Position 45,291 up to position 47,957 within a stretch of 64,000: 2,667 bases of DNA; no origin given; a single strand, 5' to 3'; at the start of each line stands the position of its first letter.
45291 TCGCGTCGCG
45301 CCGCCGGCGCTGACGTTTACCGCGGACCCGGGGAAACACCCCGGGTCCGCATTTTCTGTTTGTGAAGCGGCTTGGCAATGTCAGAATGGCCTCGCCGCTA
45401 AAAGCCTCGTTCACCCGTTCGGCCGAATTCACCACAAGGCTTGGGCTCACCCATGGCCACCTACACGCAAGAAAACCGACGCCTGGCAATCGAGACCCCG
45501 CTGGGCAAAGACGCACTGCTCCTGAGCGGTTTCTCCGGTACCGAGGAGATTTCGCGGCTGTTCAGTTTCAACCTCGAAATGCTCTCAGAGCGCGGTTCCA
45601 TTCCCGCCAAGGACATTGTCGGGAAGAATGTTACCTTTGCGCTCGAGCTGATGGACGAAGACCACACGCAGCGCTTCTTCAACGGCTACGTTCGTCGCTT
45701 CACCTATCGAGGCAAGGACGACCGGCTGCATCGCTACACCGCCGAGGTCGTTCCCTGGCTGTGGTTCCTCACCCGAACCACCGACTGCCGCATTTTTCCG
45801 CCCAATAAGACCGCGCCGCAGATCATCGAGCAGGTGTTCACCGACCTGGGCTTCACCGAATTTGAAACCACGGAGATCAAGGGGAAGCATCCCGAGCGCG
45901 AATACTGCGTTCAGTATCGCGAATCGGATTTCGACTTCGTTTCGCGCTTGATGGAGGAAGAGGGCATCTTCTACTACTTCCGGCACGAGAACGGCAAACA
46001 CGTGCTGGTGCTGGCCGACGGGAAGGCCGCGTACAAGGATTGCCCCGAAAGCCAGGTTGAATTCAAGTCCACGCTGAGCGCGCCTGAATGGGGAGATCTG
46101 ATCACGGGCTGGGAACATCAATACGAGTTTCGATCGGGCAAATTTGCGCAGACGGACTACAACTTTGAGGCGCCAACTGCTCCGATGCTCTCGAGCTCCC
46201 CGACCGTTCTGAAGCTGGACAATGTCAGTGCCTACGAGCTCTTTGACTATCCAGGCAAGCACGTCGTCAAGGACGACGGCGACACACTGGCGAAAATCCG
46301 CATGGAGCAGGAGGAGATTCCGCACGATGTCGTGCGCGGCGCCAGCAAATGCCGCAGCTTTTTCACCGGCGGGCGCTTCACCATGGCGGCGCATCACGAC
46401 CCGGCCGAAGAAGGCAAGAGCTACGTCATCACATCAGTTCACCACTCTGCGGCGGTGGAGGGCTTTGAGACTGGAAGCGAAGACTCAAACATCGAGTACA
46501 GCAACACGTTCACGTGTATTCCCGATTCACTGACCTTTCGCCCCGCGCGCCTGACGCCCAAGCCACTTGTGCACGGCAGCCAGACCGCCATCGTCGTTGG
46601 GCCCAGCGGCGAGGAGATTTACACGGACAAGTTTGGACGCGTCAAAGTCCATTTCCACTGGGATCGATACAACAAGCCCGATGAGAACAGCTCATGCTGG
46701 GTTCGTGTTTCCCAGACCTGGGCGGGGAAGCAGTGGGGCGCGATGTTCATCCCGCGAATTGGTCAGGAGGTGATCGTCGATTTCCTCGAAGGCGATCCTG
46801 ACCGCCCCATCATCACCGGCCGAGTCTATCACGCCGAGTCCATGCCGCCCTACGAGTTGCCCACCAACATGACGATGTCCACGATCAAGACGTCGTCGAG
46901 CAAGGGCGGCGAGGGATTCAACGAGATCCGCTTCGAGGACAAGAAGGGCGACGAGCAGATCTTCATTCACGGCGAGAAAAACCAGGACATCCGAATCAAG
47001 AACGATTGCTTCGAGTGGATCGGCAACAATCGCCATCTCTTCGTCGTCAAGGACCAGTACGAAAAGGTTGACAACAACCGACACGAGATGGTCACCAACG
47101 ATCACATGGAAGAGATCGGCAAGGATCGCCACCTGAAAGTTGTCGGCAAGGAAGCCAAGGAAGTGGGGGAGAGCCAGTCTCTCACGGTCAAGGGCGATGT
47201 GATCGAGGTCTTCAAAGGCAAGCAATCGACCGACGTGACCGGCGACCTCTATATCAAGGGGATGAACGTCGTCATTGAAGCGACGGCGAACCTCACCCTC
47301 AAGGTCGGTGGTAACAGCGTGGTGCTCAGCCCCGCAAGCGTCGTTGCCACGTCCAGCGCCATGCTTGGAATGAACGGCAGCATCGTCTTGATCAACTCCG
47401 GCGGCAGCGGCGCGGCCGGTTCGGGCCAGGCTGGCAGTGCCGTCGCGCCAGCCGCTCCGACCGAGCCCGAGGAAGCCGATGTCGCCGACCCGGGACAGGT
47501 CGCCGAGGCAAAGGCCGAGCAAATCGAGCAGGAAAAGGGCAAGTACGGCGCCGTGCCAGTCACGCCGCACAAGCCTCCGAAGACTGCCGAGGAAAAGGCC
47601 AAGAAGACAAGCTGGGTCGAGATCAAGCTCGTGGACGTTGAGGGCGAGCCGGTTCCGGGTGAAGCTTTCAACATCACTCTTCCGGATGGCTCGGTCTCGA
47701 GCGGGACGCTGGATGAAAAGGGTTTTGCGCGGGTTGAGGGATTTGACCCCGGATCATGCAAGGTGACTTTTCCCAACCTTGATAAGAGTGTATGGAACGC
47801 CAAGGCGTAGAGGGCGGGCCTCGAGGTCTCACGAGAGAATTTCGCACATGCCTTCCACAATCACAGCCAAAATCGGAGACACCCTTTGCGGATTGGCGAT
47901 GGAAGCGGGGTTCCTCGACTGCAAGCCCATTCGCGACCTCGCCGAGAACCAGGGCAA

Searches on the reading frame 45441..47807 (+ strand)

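Call 19: search_protein_families(library=pfam, proteins=[window:45441-47807:+], max_evalue=0.001)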
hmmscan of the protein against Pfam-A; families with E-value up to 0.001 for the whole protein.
window:45441-47807:+ (789 aa): 4 families
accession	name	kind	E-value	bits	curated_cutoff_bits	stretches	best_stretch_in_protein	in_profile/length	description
PF05954.17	Phage_GPD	-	3.4e-94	315.9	30.1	1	34-337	1-301/305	Phage tail baseplate hub (GPD)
PF22178.3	Gp5_trimer_C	-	2.9e-35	121.2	30.9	1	480-586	1-107/112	Bacteriophage T4 gp5 C-terminal trimerisation domain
PF04717.18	Phage_base_V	-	1.1e-15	58.2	23.8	1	395-463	11-75/75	Type VI secretion system/phage-baseplate injector OB domain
PF20093.5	DUF6484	-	0.00017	22.7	27.6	1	440-462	39-61/61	Domain of unknown function (DUF6484)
